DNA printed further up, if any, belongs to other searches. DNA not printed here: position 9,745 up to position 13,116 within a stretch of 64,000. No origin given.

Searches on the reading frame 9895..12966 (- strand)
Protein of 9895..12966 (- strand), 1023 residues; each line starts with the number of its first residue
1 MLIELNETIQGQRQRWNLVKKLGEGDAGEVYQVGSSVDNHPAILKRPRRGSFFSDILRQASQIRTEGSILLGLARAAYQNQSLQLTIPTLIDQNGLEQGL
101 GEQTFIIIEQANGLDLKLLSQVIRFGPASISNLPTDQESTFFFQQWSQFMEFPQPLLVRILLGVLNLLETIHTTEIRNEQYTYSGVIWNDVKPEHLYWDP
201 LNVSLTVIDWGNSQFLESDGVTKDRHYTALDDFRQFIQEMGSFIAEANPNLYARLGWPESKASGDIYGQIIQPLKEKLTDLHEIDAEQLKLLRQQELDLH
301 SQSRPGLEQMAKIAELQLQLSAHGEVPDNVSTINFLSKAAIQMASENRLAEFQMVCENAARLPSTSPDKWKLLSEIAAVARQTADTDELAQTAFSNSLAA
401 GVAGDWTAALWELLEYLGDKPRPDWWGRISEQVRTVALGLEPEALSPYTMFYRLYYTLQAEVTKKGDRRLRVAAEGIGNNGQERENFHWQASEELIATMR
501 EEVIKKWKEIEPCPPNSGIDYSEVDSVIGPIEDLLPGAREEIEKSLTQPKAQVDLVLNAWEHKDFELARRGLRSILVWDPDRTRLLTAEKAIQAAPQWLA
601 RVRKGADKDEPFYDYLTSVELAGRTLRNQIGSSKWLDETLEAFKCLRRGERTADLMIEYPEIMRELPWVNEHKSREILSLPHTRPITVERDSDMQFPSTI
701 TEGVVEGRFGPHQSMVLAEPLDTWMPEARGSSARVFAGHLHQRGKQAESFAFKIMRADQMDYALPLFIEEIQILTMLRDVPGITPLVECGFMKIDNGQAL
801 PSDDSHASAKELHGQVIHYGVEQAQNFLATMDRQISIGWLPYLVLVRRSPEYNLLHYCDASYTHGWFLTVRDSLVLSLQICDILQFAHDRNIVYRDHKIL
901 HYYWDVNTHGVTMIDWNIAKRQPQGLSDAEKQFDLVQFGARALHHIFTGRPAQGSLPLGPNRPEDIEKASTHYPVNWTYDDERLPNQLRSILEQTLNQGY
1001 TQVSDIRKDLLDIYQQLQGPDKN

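Call 50: search_protein_families(library=pfam, proteins=[window:9895-12966:-])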
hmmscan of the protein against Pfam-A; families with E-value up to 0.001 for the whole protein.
window:9895-12966:- (1023 aa): 1 family
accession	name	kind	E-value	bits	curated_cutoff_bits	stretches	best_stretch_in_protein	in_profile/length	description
PF00069.31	Pkinase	-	5.8e-07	29.6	31.7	0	157-225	100-157/263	Protein kinase domain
